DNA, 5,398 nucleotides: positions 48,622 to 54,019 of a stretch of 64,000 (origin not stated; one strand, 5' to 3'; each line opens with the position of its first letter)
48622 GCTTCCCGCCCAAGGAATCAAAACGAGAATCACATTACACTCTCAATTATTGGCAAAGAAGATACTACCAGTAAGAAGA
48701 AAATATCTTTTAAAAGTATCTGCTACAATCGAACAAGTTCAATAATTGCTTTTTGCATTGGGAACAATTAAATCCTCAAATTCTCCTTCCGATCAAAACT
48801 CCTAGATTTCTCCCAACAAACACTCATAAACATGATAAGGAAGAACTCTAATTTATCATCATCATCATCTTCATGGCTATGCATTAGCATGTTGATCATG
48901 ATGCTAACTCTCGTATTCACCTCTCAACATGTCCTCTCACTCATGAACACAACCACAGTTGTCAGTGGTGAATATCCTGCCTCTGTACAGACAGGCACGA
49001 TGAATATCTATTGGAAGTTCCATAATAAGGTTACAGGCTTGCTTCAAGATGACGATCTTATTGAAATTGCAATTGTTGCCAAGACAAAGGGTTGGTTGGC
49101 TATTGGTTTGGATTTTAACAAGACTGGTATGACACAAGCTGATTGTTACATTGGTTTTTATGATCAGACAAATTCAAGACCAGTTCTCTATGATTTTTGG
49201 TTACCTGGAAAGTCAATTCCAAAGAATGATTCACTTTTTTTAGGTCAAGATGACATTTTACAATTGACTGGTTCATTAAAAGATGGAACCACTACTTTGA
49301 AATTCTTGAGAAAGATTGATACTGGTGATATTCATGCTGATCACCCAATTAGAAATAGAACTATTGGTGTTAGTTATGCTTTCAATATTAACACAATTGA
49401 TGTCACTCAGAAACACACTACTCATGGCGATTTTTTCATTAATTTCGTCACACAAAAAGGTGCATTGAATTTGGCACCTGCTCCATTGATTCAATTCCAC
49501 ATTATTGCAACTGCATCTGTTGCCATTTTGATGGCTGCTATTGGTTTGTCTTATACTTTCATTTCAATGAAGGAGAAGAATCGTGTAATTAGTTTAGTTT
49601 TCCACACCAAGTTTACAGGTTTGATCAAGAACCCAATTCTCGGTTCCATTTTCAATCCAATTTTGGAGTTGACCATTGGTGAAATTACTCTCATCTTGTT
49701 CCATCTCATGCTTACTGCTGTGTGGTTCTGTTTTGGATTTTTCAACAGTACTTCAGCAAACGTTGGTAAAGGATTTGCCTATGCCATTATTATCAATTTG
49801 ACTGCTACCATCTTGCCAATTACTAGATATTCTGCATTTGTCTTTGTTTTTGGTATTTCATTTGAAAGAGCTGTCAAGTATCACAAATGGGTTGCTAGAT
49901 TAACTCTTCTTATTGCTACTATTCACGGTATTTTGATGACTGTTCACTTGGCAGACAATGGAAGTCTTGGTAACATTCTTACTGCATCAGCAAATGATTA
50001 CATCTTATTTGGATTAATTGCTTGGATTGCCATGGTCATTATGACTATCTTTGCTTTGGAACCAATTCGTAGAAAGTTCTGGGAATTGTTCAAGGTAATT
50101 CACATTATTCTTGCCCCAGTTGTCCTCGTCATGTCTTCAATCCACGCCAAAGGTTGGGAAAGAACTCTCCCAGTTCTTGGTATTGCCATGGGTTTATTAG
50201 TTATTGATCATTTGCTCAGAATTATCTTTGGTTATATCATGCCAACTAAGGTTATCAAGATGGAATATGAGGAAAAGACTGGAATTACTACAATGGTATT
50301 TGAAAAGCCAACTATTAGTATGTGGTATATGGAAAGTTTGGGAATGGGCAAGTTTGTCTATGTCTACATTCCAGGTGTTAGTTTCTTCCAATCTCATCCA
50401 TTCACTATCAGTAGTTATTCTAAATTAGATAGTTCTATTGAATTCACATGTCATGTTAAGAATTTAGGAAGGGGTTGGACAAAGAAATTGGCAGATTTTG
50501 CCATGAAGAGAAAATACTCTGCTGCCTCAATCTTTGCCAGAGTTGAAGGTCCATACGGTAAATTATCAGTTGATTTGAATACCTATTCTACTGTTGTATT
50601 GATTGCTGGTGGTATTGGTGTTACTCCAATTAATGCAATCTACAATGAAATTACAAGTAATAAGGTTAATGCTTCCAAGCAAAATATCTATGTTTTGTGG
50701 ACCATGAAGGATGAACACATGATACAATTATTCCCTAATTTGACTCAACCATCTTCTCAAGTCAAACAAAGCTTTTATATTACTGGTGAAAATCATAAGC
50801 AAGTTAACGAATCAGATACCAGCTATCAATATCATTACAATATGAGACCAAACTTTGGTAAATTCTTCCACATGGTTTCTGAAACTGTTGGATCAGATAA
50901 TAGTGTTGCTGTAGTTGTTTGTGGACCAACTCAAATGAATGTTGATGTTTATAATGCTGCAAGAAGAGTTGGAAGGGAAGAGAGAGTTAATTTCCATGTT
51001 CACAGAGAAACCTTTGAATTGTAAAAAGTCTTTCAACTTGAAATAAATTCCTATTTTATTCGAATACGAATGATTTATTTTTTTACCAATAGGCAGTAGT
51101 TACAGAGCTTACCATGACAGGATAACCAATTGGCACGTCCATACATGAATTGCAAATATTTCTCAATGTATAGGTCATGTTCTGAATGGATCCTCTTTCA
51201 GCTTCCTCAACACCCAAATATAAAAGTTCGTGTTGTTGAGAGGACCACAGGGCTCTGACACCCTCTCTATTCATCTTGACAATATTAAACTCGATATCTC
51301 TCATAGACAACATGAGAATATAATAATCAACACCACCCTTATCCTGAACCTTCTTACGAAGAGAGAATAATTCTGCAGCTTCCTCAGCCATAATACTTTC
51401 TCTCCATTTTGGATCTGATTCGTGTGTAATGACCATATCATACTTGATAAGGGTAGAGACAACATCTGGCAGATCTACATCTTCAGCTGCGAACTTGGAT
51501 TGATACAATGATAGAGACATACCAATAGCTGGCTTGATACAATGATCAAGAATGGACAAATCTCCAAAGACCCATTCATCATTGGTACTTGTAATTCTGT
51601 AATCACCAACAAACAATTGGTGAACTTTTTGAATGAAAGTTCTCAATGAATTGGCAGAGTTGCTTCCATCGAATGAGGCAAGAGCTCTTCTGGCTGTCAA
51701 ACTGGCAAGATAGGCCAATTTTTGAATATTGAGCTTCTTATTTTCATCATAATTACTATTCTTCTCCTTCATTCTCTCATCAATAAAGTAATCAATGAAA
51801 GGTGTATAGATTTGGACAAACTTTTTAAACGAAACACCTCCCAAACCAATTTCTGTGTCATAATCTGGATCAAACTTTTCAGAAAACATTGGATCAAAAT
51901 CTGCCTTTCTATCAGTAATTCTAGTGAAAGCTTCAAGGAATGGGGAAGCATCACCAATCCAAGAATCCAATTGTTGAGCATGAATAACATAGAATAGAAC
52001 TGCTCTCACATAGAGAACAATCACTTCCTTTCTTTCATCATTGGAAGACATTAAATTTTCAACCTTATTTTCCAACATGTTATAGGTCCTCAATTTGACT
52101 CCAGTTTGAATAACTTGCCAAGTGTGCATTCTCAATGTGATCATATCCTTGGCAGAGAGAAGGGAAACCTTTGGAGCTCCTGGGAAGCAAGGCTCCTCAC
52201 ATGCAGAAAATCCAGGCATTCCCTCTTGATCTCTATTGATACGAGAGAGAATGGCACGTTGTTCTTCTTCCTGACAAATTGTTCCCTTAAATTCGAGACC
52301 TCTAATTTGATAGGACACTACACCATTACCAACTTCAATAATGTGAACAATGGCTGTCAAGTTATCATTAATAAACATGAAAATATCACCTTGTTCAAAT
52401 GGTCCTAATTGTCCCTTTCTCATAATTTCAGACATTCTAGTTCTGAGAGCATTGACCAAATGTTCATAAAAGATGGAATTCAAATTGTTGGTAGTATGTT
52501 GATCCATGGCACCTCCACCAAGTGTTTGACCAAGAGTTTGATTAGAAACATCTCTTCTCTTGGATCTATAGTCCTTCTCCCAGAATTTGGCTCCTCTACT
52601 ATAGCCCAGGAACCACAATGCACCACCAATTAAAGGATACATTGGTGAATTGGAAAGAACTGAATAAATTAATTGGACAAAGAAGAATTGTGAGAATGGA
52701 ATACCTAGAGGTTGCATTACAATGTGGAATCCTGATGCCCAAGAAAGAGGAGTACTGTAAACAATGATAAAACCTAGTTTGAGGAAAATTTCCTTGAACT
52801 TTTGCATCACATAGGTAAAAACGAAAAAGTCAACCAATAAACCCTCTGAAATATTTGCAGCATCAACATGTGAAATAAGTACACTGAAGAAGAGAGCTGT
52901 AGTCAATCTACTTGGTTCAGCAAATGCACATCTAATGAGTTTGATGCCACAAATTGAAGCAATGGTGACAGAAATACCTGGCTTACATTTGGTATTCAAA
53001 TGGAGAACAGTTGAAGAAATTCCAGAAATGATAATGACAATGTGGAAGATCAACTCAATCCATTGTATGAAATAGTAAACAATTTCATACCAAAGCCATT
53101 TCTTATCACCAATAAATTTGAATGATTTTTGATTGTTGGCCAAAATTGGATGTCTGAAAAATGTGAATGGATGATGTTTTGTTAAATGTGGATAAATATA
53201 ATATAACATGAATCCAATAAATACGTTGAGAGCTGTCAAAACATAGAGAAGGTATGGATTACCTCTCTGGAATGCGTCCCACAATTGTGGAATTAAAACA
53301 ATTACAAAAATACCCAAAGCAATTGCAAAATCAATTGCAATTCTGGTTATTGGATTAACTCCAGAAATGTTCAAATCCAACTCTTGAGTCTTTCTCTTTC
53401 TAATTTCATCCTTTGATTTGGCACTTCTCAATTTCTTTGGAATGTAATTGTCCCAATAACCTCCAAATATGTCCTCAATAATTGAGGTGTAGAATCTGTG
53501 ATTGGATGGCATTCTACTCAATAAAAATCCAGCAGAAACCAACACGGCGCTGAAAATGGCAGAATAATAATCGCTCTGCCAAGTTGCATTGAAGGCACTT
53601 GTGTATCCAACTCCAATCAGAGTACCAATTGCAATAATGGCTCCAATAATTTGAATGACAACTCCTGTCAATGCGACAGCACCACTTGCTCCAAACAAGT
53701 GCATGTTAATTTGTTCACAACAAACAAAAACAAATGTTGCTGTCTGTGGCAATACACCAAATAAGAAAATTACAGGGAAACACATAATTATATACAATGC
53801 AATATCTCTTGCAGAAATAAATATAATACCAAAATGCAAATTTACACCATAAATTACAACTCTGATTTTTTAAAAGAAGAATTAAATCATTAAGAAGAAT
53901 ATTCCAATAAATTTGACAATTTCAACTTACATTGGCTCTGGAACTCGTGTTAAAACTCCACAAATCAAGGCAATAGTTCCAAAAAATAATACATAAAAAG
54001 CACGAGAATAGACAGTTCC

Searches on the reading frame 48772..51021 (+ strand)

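Call 25: search_protein_families(library=pfam, proteins=[window:48772-51021:+], max_evalue=0.001)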
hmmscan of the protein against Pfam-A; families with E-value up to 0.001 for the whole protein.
window:48772-51021:+ (750 aa): 5 families
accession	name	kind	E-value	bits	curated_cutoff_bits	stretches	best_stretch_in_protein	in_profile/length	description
PF01794.25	Ferric_reduct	-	6.5e-23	81.5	28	1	338-454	4-120/121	Ferric reductase like transmembrane component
PF03351.22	DOMON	-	5.7e-17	62.5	32.7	1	92-204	13-123/124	DOMON domain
PF08030.17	NAD_binding_6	-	1.6e-15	58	22.2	1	605-730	1-155/156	Ferric reductase NAD binding domain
PF08022.18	FAD_binding_8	-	4.6e-12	46.4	22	1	506-597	17-107/109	FAD-binding domain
PF00175.26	NAD_binding_1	-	2.1e-06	28.8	22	1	610-724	1-105/109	Oxidoreductase NAD-binding domain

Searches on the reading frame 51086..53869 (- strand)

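Call 25: search_protein_families(library=pfam, proteins=[window:51086-53869:-], max_evalue=0.001)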
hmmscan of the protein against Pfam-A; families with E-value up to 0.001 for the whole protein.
window:51086-53869:- (928 aa): 1 family
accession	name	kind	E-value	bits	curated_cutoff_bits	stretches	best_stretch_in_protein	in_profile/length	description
PF05041.20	Pecanex_C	-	7e-88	294.4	27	1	708-928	1-223/228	Pecanex protein (C-terminus)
